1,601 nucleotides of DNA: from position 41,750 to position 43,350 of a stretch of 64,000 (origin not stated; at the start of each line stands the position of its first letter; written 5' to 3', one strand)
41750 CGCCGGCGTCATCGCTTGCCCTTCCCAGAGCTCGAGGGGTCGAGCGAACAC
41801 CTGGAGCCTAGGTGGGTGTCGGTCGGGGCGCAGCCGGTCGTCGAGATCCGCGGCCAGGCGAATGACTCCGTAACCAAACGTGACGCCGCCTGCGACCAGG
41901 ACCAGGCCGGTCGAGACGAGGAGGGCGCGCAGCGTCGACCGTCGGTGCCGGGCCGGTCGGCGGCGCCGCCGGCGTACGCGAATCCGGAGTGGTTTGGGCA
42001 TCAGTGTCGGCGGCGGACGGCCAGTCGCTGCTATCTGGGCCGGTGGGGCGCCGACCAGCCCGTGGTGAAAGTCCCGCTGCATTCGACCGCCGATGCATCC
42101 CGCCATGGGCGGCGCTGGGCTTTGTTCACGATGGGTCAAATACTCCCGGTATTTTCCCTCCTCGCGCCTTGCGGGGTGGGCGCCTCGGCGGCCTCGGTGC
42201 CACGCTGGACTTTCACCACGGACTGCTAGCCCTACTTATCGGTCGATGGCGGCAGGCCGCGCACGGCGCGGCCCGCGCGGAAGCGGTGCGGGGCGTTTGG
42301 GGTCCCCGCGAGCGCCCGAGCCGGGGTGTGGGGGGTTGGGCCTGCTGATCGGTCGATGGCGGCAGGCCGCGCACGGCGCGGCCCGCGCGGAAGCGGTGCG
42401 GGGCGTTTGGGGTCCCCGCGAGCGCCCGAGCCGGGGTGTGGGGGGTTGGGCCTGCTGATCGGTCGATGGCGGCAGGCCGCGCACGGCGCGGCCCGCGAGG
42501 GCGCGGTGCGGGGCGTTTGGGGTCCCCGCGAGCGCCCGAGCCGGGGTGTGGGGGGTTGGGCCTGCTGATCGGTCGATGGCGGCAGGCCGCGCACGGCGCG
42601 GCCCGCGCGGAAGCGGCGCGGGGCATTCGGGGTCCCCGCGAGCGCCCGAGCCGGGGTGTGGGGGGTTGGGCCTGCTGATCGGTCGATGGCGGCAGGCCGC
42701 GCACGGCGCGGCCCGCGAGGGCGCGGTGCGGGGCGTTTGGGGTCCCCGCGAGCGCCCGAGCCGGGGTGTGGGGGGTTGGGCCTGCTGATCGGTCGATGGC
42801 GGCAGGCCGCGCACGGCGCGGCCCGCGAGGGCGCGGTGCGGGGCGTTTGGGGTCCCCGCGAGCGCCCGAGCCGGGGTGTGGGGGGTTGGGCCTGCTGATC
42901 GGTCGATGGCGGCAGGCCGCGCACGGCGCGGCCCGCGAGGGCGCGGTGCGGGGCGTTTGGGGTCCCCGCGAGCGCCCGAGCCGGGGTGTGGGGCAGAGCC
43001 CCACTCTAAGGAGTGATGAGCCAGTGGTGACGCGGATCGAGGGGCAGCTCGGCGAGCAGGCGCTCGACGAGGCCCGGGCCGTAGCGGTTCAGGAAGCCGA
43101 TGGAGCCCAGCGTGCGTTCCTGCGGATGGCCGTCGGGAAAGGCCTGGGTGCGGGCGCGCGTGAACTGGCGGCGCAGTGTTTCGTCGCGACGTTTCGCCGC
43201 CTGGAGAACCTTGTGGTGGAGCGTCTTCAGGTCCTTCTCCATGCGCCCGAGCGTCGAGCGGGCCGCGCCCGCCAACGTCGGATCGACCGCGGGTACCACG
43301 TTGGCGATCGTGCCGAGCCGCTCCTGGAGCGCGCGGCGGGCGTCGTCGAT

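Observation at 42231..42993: Seven-copy 110-bp GC-rich tandem satellite between bshC and the class-A PBP gene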

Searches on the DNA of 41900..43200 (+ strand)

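Call 38: search_rna_families(source=window, start=41900, end=43200, threshold=evalue, max_evalue=10, show_alignments=3)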
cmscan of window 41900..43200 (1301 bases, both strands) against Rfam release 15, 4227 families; matches with E-value up to 10: 2.
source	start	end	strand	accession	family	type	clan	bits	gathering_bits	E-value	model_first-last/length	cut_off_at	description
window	42939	43016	+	RF00043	Plasmid_R1162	Gene; antisense;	-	21.7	55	0.5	1-75/75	no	R1162-like plasmid antisense RNA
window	42177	42272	+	RF04287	mir-9195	Gene; miRNA;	-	16.3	90.5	6.3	1-87/87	no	mir-9195 microRNA precursor family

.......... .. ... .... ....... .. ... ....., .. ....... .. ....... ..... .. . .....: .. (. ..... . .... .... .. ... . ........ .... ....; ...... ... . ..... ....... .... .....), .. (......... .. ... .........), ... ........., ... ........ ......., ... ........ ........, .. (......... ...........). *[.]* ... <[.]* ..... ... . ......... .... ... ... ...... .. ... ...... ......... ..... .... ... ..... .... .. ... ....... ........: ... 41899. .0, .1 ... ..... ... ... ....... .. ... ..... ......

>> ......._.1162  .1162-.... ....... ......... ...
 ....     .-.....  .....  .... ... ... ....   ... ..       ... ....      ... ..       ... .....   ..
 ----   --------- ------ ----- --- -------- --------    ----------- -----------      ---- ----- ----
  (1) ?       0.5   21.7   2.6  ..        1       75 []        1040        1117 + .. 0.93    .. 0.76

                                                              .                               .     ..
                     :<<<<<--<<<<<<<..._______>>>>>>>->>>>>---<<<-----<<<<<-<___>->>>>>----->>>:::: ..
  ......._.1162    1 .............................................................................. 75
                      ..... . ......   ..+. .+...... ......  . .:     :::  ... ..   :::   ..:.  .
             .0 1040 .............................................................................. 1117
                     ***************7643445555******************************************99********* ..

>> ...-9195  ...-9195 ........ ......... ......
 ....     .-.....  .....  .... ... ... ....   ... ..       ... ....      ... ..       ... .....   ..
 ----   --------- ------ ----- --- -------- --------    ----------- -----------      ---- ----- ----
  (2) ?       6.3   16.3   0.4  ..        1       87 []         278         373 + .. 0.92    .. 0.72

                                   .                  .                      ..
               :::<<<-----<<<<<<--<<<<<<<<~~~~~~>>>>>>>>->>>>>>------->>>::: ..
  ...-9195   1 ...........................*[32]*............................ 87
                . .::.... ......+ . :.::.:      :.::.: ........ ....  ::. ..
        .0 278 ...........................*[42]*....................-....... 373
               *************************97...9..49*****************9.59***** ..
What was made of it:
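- On Any Rfam 15 RNA family: The E-value scan of 41900-43200 gave only chance-level hits at E = 0.5 and 6.3 (call 38).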

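Call 45: build_rna_model(alignment_id=A1, structure=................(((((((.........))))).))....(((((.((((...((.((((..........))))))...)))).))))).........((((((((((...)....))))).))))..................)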
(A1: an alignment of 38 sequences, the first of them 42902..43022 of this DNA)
Model R1 built from alignment A1 (38 sequences, 148 columns); structure: as given.
model positions 121; base pairs 28; branch points 2; effective number of sequences 2.87; information 0.59 bits per position. Calibrated on 0.2 Mb of random sequence (short: E-values are rough).
structure used (alignment columns):
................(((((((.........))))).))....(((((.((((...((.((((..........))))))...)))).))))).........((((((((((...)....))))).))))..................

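Call 47: search_with_rna_model(model_id=R1, sources=[window, L004, L005, L006, L008, L009, L010, L011, L012, L013, L014, L015, L016, L017, L018, L019, L020, L021, L022, L023, L024, L025, L026, L027, L028, L029, L030, L031, L032, L033, L034, L035, L038, L039, L040, L041], max_evalue=1)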
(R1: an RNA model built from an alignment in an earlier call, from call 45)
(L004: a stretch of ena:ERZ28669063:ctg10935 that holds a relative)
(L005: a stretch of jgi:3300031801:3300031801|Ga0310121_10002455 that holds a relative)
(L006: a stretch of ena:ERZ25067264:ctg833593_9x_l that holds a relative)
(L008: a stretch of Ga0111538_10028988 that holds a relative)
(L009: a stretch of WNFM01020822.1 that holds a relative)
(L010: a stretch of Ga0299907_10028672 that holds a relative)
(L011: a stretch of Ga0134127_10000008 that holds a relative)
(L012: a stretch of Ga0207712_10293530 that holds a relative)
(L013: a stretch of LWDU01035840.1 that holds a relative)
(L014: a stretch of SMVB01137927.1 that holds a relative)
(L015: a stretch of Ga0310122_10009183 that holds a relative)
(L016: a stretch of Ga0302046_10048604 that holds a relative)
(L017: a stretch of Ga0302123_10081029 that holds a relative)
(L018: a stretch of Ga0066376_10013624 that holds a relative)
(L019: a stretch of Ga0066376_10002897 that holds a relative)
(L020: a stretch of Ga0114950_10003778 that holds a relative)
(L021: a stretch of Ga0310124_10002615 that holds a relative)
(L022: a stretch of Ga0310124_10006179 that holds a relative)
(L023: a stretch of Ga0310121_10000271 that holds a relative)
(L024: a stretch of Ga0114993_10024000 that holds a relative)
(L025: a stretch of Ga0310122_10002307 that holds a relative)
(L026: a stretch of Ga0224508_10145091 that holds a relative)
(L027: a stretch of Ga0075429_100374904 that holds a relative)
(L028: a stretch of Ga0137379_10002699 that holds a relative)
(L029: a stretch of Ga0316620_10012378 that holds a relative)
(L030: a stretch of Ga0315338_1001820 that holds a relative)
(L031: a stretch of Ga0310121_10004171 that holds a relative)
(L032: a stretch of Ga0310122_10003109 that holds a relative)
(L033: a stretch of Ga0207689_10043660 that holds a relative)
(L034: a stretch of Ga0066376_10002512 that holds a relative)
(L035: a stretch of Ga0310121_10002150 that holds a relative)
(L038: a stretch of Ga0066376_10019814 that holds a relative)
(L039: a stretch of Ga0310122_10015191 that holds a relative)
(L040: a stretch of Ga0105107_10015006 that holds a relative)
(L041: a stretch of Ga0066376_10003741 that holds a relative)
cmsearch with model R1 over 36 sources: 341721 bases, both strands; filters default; matches with E-value up to 1: 53.
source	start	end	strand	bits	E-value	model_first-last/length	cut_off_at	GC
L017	100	220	+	124.1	9.5e-21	1-121/121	no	0.7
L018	3161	3281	+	120.7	4.1e-20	1-121/121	no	0.71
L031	900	1020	+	119.4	7e-20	1-121/121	no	0.74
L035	6545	6665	-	114.1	6.8e-19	1-121/121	no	0.72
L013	2727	2847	-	113.5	8.8e-19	1-121/121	no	0.74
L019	9427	9547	-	112.5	1.3e-18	1-121/121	no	0.72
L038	4286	4406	-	112.4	1.4e-18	1-121/121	no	0.74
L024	797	916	-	110.6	3e-18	1-121/121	no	0.7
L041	741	861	+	109.1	5.7e-18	1-121/121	no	0.74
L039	2536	2652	-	108.6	7.1e-18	1-121/121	no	0.77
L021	3192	3312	+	108.5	7.2e-18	1-121/121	no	0.75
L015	740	862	+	108.4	7.7e-18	1-121/121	no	0.72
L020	75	194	-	103.1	7.3e-17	1-121/121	no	0.74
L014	9325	9442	+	102.8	8.2e-17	1-121/121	no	0.69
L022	1634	1754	-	102.3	1e-16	1-121/121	no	0.73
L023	807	926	-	100.5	2.2e-16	1-121/121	no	0.76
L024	1033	1126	-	100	2.8e-16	14-107/121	no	0.78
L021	10972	11091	-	96.8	1.1e-15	1-121/121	no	0.72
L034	8558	8679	-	96.8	1.1e-15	1-121/121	no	0.77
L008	419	542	+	93.8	3.8e-15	1-121/121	no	0.73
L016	1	103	-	93.2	4.9e-15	1-105/121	3'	0.81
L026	1177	1293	-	92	8.1e-15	1-121/121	no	0.77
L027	531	655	+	87.4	5.9e-14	1-121/121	no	0.7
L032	4229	4349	+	80.2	1.2e-12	1-121/121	no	0.71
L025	3665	3784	-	78.9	2.2e-12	1-121/121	no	0.74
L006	8213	8335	+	77.4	4.2e-12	1-121/121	no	0.67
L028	1027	1151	+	76.2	6.9e-12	1-121/121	no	0.71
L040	1999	2122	-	75.6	9.1e-12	1-121/121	no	0.77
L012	862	983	-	75.2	1.1e-11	1-121/121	no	0.75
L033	1178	1301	-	72.5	3.4e-11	1-121/121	no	0.71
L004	7618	7738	-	72.1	3.9e-11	1-121/121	no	0.79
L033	1302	1425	-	67.5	2.9e-10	1-121/121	no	0.73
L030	4480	4590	-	67.1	3.4e-10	1-121/121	no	0.75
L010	2005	2121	-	64.8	8.8e-10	1-121/121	no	0.75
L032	4073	4196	+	62.3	2.6e-09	1-121/121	no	0.73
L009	1246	1369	-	60.4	5.9e-09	1-121/121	no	0.81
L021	3699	3822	-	59.8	7.5e-09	1-121/121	no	0.77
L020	5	70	-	57.6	1.9e-08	14-80/121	no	0.83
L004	7840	7960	-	56.7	2.8e-08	1-121/121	no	0.82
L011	6590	6710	+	48.3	9.9e-07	1-121/121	no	0.69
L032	1934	2053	-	45.2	3.8e-06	1-121/121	no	0.72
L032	2147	2256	+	44.4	5.2e-06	1-121/121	no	0.72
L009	818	941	-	38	8.3e-05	1-121/121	no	0.73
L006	8008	8127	+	37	0.00012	1-121/121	no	0.77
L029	1611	1635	-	26.5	0.011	46-71/121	no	0.76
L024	1213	1316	+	20.3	0.15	1-121/121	no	0.72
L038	4294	4418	+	18.1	0.39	1-121/121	no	0.71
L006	1198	1285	-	17.5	0.51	1-121/121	no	0.67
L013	2879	2962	-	16.2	0.88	1-121/121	no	0.67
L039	2486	2507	-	16.1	0.93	81-102/121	no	0.82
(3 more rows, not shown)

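Call 60: search_with_rna_model(model_id=R1, sources=[L032, L021, L009, L006, L024, L043], max_evalue=0.01, make_alignment=true)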
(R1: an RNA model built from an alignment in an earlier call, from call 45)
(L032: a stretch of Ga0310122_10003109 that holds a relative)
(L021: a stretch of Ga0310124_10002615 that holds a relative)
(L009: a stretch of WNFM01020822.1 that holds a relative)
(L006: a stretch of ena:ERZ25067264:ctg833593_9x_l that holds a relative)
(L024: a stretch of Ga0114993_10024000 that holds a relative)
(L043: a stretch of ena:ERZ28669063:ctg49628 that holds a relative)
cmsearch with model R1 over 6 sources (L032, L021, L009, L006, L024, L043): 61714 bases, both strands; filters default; matches with E-value up to 0.01: 16.
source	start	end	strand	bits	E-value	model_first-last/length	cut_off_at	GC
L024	797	916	-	110.6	5.5e-19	1-121/121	no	0.7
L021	3192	3312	+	108.5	1.3e-18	1-121/121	no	0.75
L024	1033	1126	-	100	5e-17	14-107/121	no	0.78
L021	10972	11091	-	96.8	2e-16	1-121/121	no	0.72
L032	4229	4349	+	80.2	2.3e-13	1-121/121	no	0.71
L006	8213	8335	+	77.4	7.6e-13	1-121/121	no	0.67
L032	4073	4196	+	62.3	4.6e-10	1-121/121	no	0.73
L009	1246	1369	-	60.4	1.1e-09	1-121/121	no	0.81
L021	3699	3822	-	59.8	1.4e-09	1-121/121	no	0.77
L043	2923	3042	-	54.2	1.5e-08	1-121/121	no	0.8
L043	3229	3344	-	53.9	1.7e-08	1-121/121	no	0.79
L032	1934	2053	-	45.2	6.9e-07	1-121/121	no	0.72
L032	2147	2256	+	44.4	9.5e-07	1-121/121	no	0.72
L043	2873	2911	-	42.2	2.5e-06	38-77/121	no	0.85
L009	818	941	-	38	1.5e-05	1-121/121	no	0.73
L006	8008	8127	+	37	2.2e-05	1-121/121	no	0.77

Alignment A2: 16 matches aligned to the model, 142 columns, each read 5' to 3' on its own strand. Consensus structure (alignment columns), stored with it:
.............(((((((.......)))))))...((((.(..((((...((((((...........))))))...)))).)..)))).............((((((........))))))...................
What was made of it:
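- The covariance model finds 47 strong hits in 342 kb, with several per contig on both strands: L021 x3, L032 x4 (calls 45, 47, 60).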

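Call 67: search_with_rna_model(model_id=R1, source=window, filters=off, max_evalue=5)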
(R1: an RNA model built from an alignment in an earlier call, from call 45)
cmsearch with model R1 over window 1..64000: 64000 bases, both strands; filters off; matches with E-value up to 5: 24.
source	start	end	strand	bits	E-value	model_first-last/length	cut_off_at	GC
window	42903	43023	+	74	3.3e-12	1-121/121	no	0.77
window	42573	42692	+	60.9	9e-10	1-121/121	no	0.8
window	42243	42362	+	57.5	3.8e-09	1-121/121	no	0.79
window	42364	42467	+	47.9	2.2e-07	14-116/121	no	0.79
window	42793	42900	+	46.5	4e-07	1-121/121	no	0.81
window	42496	42540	+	44.3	1e-06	35-80/121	no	0.82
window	42716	42760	+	44.3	1e-06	35-80/121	no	0.82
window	9850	9938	+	12.6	0.76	1-121/121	no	0.72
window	31552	31672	+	12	0.97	1-121/121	no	0.68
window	8375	8464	+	10.9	1.6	1-121/121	no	0.64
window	46304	46382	-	10.6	1.8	1-121/121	no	0.7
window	46745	46841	-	10.5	1.9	1-121/121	no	0.71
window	59599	59686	-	10.3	2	1-121/121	no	0.72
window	9572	9676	+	9.8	2.5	1-121/121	no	0.68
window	13725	13844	+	9.5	2.9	1-121/121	no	0.7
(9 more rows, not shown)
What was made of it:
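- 42988..43004 (+): Complete terminal hairpin P3, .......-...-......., followed by the tail TCTAA. It is present only in the last unit and abuts the bshC stop codon. This unit is the best model hit in the window: 42903-43023, 74 bits (calls 47, 67).
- Tried and rejected: The next best hit scores 12.6 bits at E = 0.76 (call 67).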

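Call 73: search_with_rna_model(model_id=R1, sources=[L045, L047, L048, L049, L050, L043, L005], max_evalue=0.1)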
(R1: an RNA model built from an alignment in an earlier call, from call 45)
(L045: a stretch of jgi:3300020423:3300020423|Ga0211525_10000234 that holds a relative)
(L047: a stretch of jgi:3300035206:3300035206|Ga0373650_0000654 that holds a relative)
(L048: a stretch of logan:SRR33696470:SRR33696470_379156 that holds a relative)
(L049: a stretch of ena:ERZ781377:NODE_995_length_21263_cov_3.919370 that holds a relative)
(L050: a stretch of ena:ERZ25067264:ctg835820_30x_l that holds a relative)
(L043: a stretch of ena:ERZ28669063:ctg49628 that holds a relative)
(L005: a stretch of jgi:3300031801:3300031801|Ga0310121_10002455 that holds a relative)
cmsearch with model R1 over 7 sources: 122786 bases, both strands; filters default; matches with E-value up to 0.1: 3.
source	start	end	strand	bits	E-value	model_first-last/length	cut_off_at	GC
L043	2923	3042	-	54.2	2.9e-08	1-121/121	no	0.8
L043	3229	3344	-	53.9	3.3e-08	1-121/121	no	0.79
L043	2873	2911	-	42.2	4.9e-06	38-77/121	no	0.85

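Call 77: search_with_rna_model(model_id=R1, sources=[L051, L052, L053, L054], max_evalue=0.1)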
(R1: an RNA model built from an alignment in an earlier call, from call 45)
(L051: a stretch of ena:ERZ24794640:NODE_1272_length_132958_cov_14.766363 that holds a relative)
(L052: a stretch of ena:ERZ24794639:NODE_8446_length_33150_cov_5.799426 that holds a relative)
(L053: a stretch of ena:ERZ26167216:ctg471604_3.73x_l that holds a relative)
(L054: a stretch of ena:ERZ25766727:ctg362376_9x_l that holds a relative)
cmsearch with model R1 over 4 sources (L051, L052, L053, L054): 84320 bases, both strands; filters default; matches with E-value up to 0.1: 4.
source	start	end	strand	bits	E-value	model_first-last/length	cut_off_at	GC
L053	18736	18854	-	92.2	1.9e-15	1-121/121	no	0.77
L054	18733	18851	-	92.2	1.9e-15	1-121/121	no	0.77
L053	6637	6753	+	72.4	8.8e-12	1-121/121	no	0.77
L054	6637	6753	+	72.4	8.8e-12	1-121/121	no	0.77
